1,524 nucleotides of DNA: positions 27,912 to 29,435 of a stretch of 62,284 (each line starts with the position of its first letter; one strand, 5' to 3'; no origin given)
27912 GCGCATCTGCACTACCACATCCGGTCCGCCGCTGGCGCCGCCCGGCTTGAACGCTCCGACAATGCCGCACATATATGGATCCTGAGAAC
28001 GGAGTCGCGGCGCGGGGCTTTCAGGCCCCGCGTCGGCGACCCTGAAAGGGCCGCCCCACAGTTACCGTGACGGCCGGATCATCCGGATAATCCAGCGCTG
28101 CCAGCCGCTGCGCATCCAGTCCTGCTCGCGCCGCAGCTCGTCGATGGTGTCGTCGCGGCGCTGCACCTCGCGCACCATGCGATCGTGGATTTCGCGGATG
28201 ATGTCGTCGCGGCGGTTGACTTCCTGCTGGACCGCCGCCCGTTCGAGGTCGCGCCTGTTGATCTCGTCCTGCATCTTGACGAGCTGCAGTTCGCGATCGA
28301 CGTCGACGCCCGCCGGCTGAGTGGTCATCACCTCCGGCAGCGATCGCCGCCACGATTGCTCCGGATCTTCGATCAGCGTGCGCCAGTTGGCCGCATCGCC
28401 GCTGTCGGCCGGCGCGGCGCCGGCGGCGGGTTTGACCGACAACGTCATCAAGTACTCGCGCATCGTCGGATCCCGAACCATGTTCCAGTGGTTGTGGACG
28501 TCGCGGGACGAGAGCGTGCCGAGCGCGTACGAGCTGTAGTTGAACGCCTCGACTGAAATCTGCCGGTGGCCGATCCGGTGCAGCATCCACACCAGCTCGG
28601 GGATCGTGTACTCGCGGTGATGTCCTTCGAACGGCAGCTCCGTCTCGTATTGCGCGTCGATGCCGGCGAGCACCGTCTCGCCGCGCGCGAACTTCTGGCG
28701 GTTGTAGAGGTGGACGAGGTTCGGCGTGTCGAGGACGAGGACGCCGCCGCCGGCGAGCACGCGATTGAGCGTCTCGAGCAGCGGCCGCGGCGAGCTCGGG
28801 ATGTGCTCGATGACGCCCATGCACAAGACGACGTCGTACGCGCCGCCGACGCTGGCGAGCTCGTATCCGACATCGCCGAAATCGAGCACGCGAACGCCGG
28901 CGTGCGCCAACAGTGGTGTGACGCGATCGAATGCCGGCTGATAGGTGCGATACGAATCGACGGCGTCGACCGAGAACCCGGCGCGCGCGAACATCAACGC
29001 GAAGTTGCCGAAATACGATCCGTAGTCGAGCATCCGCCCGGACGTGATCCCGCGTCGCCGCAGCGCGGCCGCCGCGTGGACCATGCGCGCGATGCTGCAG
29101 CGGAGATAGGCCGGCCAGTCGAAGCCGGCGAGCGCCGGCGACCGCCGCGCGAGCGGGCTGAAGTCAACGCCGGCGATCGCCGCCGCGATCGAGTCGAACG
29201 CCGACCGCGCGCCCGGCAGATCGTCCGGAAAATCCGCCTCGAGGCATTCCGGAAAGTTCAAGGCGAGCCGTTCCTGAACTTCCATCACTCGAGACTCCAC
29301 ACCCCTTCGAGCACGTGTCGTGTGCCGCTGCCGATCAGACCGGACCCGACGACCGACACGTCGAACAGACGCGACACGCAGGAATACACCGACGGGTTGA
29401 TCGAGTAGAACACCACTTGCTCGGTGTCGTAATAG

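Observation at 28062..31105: WbdD-like coiled-coil methyltransferase coupled to an orphan Wzt with a double beta-module tail: candidate chain-capping and cap-recognition pair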

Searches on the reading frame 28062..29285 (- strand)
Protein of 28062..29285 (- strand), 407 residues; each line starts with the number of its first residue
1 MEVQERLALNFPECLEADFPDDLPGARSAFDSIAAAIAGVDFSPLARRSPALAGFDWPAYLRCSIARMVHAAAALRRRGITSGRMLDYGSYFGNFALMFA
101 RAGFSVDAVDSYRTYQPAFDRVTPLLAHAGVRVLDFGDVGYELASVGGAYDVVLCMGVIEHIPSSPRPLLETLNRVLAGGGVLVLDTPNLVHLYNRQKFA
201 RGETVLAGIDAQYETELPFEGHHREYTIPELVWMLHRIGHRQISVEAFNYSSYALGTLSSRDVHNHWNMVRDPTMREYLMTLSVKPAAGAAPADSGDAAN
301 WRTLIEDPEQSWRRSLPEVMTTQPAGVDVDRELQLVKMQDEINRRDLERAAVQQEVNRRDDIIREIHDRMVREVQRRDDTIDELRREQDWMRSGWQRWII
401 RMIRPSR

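Call 5: search_protein_families(library=pfam, proteins=[window:28062-29285:-], max_evalue=0.01)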
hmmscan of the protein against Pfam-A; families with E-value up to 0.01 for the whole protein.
window:28062-29285:- (407 aa): 5 families
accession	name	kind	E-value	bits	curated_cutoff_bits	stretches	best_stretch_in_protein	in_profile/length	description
PF13489.12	Methyltransf_23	-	3.2e-16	59.9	27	1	63-241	7-160/164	Methyltransferase domain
PF08241.18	Methyltransf_11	-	5.9e-06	27.3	21.2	1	86-185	1-95/95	Methyltransferase domain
PF08242.18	Methyltransf_12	-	8.1e-05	23.7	30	1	142-183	64-98/98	Methyltransferase domain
PF13649.12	Methyltransf_25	-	0.00022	22.3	27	1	86-181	2-97/97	Methyltransferase domain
PF08003.17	Methyltransf_9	-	0.0029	17.1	23.8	0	106-187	141-219/315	Protein of unknown function (DUF1698)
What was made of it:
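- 28062..29285 (-): MT1: 407-aa class I SAM-dependent methyltransferase with a helical stalk. Pfam Methyltransf_23 (call 5).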

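Call 9: search_solved_structures(query=window:28062-29285:-, max_evalue=1, show_alignments=2)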
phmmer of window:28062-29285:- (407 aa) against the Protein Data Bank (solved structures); distinct sequences matched with E-value up to 1: 11.
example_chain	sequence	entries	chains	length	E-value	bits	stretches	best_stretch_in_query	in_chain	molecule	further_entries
5dpm_A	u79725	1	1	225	1.3e-05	27.5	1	74-211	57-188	Ubiquinone biosynthesis O-methyltransferase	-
4kdr_A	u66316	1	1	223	1.3e-05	27.5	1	74-211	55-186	3-demethylubiquinone-9 3-methyltransferase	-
4kdc_A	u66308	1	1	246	6e-05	25.3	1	74-187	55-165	3-demethylubiquinone-9 3-methyltransferase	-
2azt_A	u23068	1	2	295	0.019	17.1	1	75-196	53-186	Glycine N-methyltransferase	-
1r74_A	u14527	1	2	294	0.035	16.2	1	75-196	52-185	Glycine N-methyltransferase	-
12yi_A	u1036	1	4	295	0.035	16.2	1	75-196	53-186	Glycine N-methyltransferase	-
4qdj_A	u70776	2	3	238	0.046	15.8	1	86-168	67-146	Magnesium-protoporphyrin O-methyltransferase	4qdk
8gdu_A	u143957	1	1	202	0.087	14.9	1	76-181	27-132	Methyltransferase domain-containing protein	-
2i6g_A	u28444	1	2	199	0.37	12.8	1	70-189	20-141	Putative methyltransferase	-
2p7h_A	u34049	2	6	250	0.62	12.1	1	136-232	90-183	Hypothetical protein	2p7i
3cc8_A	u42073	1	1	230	0.97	11.5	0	86-241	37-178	Putative methyltransferase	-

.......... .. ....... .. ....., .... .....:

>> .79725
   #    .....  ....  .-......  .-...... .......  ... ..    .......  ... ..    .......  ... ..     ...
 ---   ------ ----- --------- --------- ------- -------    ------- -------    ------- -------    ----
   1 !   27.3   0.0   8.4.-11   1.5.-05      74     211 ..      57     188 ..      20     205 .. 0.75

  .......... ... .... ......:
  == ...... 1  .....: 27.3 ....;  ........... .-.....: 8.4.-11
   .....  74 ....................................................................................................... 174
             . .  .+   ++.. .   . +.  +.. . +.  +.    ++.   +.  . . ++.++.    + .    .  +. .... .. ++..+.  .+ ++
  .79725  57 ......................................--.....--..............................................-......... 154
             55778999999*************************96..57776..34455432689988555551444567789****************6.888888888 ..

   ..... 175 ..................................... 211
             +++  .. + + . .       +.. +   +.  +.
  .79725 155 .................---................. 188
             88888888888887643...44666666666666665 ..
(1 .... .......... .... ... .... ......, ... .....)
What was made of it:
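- On WbdD family (E. coli O8/O9a terminators): No WbdD chain in a single-sequence PDB search at E <= 1 (call 9).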

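Call 10: find_homologous_proteins(query=window:28062-29285:-, max_evalue=0.00001)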
Query window:28062-29285:- (407 aa): 463 proteins with E <= 0.00001 among 8000 candidates; the best 120 are listed.
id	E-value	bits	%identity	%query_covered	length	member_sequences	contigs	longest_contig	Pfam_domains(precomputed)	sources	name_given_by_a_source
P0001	1.0e-274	929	100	100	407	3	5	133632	PF13489.13,PF08241.19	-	-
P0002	2.7e-238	809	87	100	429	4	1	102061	PF13489.13,PF13649.13,PF08241.19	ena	-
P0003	1.4e-222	757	82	100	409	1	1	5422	PF13489.13,PF08241.19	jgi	jgi:SAM-dependent methyltransferase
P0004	2.5e-208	710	78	100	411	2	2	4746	PF13489.13,PF08241.19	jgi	jgi:SAM-dependent methyltransferase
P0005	1.7e-207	707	77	98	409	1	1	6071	PF13489.13,PF13649.13,PF08241.19,PF08242.19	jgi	jgi:SAM-dependent methyltransferase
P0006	2.0e-206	704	77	99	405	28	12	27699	PF13489.13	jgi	jgi:SAM-dependent methyltransferase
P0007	3.6e-206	703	78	98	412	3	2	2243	PF13489.13,PF13649.13,PF08241.19,PF08242.19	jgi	-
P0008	2.9e-204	697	77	98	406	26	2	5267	PF13489.13,PF13649.13,PF08241.19,PF08242.19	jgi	jgi:SAM-dependent methyltransferase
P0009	1.5e-202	691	76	99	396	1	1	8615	PF13489.13,PF08241.19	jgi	jgi:SAM-dependent methyltransferase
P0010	2.5e-202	690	77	98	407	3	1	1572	PF13489.13,PF13649.13,PF08241.19,PF08242.19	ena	-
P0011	1.6e-201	688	76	98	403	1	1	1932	PF13489.13,PF13649.13,PF08241.19,PF08242.19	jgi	-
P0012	2.3e-201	687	77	98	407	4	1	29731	PF13489.13,PF13649.13,PF08241.19,PF08242.19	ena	-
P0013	9.3e-200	682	77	98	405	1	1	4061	PF13489.13,PF13649.13,PF08241.19,PF08242.19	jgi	jgi:SAM-dependent methyltransferase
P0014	1.1e-198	678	76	98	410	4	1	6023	PF13489.13,PF13649.13,PF08241.19,PF08242.19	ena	-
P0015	4.8e-198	676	75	100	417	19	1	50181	PF13489.13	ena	-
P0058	6.7e-126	439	54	96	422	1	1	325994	PF13489.13,PF08241.19,PF08242.19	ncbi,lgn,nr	ncbi:MAG: class I SAM-dependent methyltransferase [Acidobacteriota bacterium]|nr:class I SAM-depende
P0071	1.0e-119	418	52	95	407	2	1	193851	PF13847.13,PF13489.13,PF13649.13,PF08241.19,PF08242.19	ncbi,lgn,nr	ncbi:MAG: class I SAM-dependent methyltransferase [Vicinamibacterales bacterium]|nr:class I SAM-depe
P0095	1.3e-108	382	48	96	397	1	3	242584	PF13489.13,PF13649.13,PF08241.19,PF08242.19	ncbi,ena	-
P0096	1.4e-108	382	49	95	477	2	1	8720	PF13489.13,PF13649.13,PF20922.4,PF08241.19,PF08242.19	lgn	-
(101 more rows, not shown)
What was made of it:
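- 28062..29285 (-): 463 homologues of about 400 aa (call 10).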

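Call 13: find_encoding_contigs(protein=P0058, flank=10000, max_places=2)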
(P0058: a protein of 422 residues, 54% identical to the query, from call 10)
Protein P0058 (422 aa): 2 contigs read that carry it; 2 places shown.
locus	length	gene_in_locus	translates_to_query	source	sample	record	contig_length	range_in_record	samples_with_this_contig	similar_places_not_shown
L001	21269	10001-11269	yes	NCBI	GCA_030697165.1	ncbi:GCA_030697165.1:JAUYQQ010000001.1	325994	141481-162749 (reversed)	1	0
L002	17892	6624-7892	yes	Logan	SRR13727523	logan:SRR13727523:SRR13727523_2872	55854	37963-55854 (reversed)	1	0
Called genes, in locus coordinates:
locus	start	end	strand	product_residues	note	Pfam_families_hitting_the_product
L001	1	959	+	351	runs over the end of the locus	PF14221:DUF4330 (faint)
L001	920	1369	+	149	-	-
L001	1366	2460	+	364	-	PF13439:Glyco_transf_4 (weak), PF13692:Glyco_trans_1_4, PF13524:Glyco_trans_1_2, PF00534:Glycos_transf_1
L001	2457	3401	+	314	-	PF01408:GFO_IDH_MocA, PF02894:GFO_IDH_MocA_C, PF22725:GFO_IDH_MocA_C3 (weak)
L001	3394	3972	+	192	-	PF25084:LbH_EIF2B, PF00132:Hexapep, PF25087:GMPPB_C, PF14602:Hexapep_2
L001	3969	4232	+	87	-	-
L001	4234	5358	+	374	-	PF00364:Biotin_lipoyl, PF00198:2-oxoacid_dh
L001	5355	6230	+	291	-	PF00676:E1_dh, PF13292:DXP_synthase_N (weak)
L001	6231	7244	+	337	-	PF02779:Transket_pyr, PF02780:Transketolase_C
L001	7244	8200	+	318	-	PF03706:LPG_synthase_TM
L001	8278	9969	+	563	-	PF00005:ABC_tran, PF13555:AAA_29 (faint), PF14524:Wzt_C (weak)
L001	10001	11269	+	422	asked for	PF13489:Methyltransf_23, PF08241:Methyltransf_11, PF08242:Methyltransf_12 (weak)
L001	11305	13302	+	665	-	PF13522:GATase_6, PF13537:GATase_7, PF00733:Asn_synthase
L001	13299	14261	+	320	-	PF01073:3Beta_HSD, PF01370:Epimerase, PF02719:Polysacc_synt_2, PF04321:RmlD_sub_bind, PF05368:NmrA, PF16363:GDP_Man_Dehyd, PF13460:NAD_binding_10, PF07993:NAD_binding_4 (weak)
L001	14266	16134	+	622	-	PF13522:GATase_6, PF13537:GATase_7, PF00733:Asn_synthase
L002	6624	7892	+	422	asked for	PF13489:Methyltransf_23, PF08241:Methyltransf_11, PF08242:Methyltransf_12 (weak)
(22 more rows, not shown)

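Call 14: find_encoding_contigs(protein=P0071, flank=10000, max_places=2)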
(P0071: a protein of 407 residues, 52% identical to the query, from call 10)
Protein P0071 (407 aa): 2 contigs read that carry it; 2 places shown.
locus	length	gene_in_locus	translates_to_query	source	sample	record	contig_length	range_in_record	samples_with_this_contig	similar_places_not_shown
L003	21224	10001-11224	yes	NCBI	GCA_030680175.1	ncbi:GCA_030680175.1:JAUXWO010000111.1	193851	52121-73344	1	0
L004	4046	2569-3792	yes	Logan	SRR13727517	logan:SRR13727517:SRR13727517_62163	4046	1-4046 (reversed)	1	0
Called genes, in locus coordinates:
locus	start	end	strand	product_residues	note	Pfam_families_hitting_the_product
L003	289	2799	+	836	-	-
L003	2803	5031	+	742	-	PF13231:PMT_2 (weak)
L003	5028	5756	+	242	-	PF00293:NUDIX (weak)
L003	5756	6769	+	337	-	PF03706:LPG_synthase_TM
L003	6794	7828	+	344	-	PF05368:NmrA, PF01073:3Beta_HSD, PF01370:Epimerase, PF02719:Polysacc_synt_2, PF04321:RmlD_sub_bind, PF07993:NAD_binding_4, PF13460:NAD_binding_10, PF16363:GDP_Man_Dehyd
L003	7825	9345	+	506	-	PF01467:CTP_transf_like, PF00294:PfkB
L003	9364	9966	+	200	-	PF13580:SIS_2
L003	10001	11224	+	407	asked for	PF13489:Methyltransf_23, PF08241:Methyltransf_11, PF08242:Methyltransf_12 (weak), PF13649:Methyltransf_25, PF13847:Methyltransf_31 (weak)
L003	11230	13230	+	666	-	PF13522:GATase_6, PF13537:GATase_7, PF00733:Asn_synthase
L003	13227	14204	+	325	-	PF00535:Glycos_transf_2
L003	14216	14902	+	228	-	PF13489:Methyltransf_23, PF13847:Methyltransf_31 (weak), PF08241:Methyltransf_11, PF08242:Methyltransf_12, PF13649:Methyltransf_25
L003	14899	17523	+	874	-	PF13231:PMT_2 (weak)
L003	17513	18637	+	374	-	PF13579:Glyco_trans_4_4, PF02350:Epimerase_2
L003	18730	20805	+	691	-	PF16889:Hepar_II_III_N, PF07940:Hepar_II_III_C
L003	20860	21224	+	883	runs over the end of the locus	PF00107:ADH_zinc_N, PF01408:GFO_IDH_MocA, PF22725:GFO_IDH_MocA_C3 (weak), PF02894:GFO_IDH_MocA_C (weak)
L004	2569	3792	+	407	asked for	PF13489:Methyltransf_23, PF08241:Methyltransf_11, PF08242:Methyltransf_12 (weak), PF13649:Methyltransf_25, PF13847:Methyltransf_31 (weak)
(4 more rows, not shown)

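Call 15: find_encoding_contigs(protein=P0095, flank=10000, max_places=2)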
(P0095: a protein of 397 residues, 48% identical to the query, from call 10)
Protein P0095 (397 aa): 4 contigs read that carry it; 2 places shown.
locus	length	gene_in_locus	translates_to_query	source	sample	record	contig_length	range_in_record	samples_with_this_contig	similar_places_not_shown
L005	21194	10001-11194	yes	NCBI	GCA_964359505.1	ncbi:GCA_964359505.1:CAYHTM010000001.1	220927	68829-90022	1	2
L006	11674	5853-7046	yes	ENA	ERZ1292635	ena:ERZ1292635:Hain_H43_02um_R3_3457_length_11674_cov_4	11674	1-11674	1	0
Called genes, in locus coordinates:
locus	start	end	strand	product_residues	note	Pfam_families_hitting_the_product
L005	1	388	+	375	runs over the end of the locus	PF00364:Biotin_lipoyl, PF00198:2-oxoacid_dh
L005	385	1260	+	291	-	PF00676:E1_dh, PF13292:DXP_synthase_N (weak)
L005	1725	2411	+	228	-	PF02780:Transketolase_C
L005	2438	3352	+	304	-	PF03706:LPG_synthase_TM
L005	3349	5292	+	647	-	-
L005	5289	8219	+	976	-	PF25390:WD40_RLD, PF13540:RCC1_2, PF00415:RCC1, PF13540:RCC1_2, PF00415:RCC1, PF13540:RCC1_2, PF25390:WD40_RLD, PF13540:RCC1_2, +4 more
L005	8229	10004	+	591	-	PF00005:ABC_tran, PF14524:Wzt_C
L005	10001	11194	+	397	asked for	PF13489:Methyltransf_23, PF08241:Methyltransf_11, PF08242:Methyltransf_12 (weak), PF13649:Methyltransf_25 (weak)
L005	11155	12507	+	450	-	PF13489:Methyltransf_23, PF08241:Methyltransf_11, PF08242:Methyltransf_12, PF13649:Methyltransf_25 (weak)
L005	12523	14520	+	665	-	PF13522:GATase_6, PF13537:GATase_7, PF00733:Asn_synthase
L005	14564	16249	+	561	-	PF16822:ALGX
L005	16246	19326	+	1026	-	PF25390:WD40_RLD, PF00415:RCC1, PF00415:RCC1, PF13540:RCC1_2, PF00415:RCC1, PF13540:RCC1_2, PF25390:WD40_RLD, PF00415:RCC1, +3 more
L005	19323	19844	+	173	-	PF00293:NUDIX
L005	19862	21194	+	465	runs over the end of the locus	PF03721:UDPG_MGDP_dh_N, PF00984:UDPG_MGDP_dh, PF03720:UDPG_MGDP_dh_C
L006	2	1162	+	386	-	?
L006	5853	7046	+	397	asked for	PF13489:Methyltransf_23, PF08241:Methyltransf_11, PF08242:Methyltransf_12 (weak), PF13649:Methyltransf_25 (weak)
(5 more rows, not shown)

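Call 28: find_related_loci(query=A3, collection=genome_contigs, flank=10000)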
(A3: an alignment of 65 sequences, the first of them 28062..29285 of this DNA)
Query A3 (407 aa) in genome_contigs; peptide patterns used: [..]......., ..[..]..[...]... (x = any residue, [..] = any of these).
54 stretches matched a pattern; 35 encode a relative of the query (tblastn E <= 1e-3); 35 distinct loci.
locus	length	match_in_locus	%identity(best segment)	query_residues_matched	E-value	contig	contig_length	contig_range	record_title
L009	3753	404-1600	78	1-401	0e+0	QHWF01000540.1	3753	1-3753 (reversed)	MAG: Acidobacteria bacterium isolate gp6 AA50 14_1009_16_40cm_scaffold_100360_curated, whole genome shotgun sequence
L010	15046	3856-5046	77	1-400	0e+0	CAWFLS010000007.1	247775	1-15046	MAG: uncultured Chloroflexia bacterium isolate MFD00392.bin.2.138 genome assembly, contig: contig_21406, whole genome sh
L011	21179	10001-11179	74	1-401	0e+0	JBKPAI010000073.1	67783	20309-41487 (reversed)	MAG: Acidobacteriota bacterium isolate GB_HAYS_MAG_00009 GB_HAYS_000001694351, whole genome shotgun sequence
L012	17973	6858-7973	52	1-367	2e-121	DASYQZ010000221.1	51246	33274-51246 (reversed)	MAG TPA_asm: Vicinamibacterales bacterium isolate SMAG_U4498 k141_3910474, whole genome shotgun sequence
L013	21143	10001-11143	52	5-389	2e-117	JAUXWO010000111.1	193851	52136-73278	MAG: Vicinamibacterales bacterium isolate C15_maxbin.114_sub C15_k141_404838, whole genome shotgun sequence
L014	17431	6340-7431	52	7-377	4e-110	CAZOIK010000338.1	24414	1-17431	MAG TPA_asm: uncultured Bifidobacteriaceae bacterium isolate binchicken_co84_157 genome assembly, contig: k141_305463, w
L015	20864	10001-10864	57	4-290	2e-105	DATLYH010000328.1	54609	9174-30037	MAG TPA_asm: Gemmataceae bacterium isolate SMAG_U13267 k141_549418, whole genome shotgun sequence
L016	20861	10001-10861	53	2-287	4e-99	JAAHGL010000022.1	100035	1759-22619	MAG: Symploca sp. SIO2C1 2C1_NODE_22, whole genome shotgun sequence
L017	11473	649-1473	55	9-285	4e-95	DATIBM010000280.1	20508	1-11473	MAG TPA_asm: Nitrospiraceae bacterium isolate SMAG_U16290 k141_604463, whole genome shotgun sequence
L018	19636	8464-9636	49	3-387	3e-111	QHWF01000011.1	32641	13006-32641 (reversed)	MAG: Acidobacteria bacterium isolate gp6 AA50 14_1009_16_40cm_scaffold_1642_curated, whole genome shotgun sequence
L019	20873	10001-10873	48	5-298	6e-90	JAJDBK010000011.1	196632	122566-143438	MAG: Nitrospinaceae bacterium isolate OFTM379 OFTM379_10, whole genome shotgun sequence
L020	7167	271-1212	47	2-315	2e-88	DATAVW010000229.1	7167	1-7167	MAG TPA_asm: Rhizomicrobium sp. isolate SMAG_U5609 k141_533511, whole genome shotgun sequence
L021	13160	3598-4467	47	5-293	2e-81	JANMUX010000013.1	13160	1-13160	MAG: Acidobacteriota bacterium isolate SOY_1_B_metabat.173 SOY_1_B_k141_3567056, whole genome shotgun sequence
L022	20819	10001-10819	49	9-280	2e-80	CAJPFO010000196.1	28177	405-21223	Myxococcaceae bacterium genome assembly, contig: CONTIG_196, whole genome shotgun sequence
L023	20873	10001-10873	46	1-290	2e-79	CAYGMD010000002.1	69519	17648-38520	MAG TPA_asm: uncultured Acidobacterium sp. isolate ERP113451_co6_2 genome assembly, contig: NODE_40_length_69519_cov_15.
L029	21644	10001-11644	45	5-280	1e-71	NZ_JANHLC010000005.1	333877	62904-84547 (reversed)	Pseudomonas putida strain 31800 putida31800_5, whole genome shotgun sequence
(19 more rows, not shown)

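Call 30: search_protein_families(library=ncbifam, proteins=[window:28062-29285:-], max_evalue=0.001)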
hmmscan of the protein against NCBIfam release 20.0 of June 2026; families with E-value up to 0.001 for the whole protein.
window:28062-29285:- (407 aa): 6 families
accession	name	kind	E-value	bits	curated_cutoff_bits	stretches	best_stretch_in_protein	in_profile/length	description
TIGR01983.1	UbiG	equivalog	1.2e-06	28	102.95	1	72-190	40-156/228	bifunctional 2-polyprenyl-6-hydroxyphenol methylase/3-demethylubiquinol 3-O-methyltransferase UbiG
NF011650.0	PRK15068.1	equivalog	3.5e-06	26.1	209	1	85-187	126-227/324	tRNA 5-methoxyuridine(34)/uridine 5-oxyacetic acid(34) synthase CmoB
NF041255.1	mycofact_MftM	equivalog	7.3e-06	25.5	200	1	57-163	109-218/289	mycofactocin oligosaccharide methyltransferase MftM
TIGR00452.1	TIGR00452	equivalog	1.6e-05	23.9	275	1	85-187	121-221/316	tRNA 5-methoxyuridine(34)/uridine 5-oxyacetic acid(34) synthase CmoB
TIGR04345.1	ovoA_Cterm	equivalog_domain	0.00019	21.1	170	0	148-189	133-173/242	putative 4-mercaptohistidine N1-methyltransferase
NF008405.0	PRK11207.1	equivalog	0.00099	18.6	218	0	78-163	27-109/198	tellurite resistance methyltransferase TehB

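Call 33: predict_structure(alignment_id=A3)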
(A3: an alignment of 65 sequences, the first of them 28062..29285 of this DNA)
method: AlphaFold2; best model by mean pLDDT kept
length: 407 residues; sequences in the alignment: 65
mean_pLDDT: 91.5   pTM: 0.83
mean pLDDT of the five models: 91.5, 90.3, 88.8, 87.6, 87.0
residues with pLDDT >= 90: 289; 70-90: 108; 50-70: 9; < 50: 1
segments of 3 or more residues with pLDDT < 50: none
pLDDT, mean of each block of 10 residues (from residue 1): 85 97 98 97 87 86 96 98 98 98 98 95 98 97 92 95 90 97 97 91 84 81 89 95 95 90 93 95 95 71 96 94 79 80 89 94 96 95 93 83 63
secondary structure, 60 per line:
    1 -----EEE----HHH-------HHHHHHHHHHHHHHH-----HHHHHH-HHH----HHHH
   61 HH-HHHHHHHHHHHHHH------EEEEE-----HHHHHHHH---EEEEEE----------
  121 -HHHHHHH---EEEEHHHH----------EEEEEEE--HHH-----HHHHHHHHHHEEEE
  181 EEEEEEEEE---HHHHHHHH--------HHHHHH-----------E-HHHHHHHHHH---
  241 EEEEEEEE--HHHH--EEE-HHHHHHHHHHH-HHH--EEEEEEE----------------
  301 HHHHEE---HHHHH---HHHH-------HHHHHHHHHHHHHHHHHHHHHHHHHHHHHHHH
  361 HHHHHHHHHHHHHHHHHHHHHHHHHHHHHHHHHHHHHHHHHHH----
elements in order: E6-8 H23-37 H43-48 H57-62 H64-77 E84-88 H94-101 E105-110 H122-128 E132-135 H136-139 E150-156 H167-176 E177-189 H193-200 H209-214 H228-237 E241-248 H251-254 E257-259 H261-271 E278-284 H301-304 H310-314 H318-321 H329-403
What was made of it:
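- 28062..29285 (-): AlphaFold2 pLDDT 91.5 (call 33).
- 28077..28301 (-): MT1 continuous helix (residues 329-403, about 11 nm if straight): candidate coiled-coil spacer built from E(V/I)xxRD repeats. Model helix 329-403, pLDDT 80-96 up to residue 400 (call 33).
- On WbdD family (E. coli O8/O9a terminators): Pfam and the model show only the methyltransferase core (calls 5, 33).
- Checked: The model (pLDDT 91.5) shows the catalytic core at 1-285, short helices at 301-321 and one unbroken helix at 329-403 (call 33).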
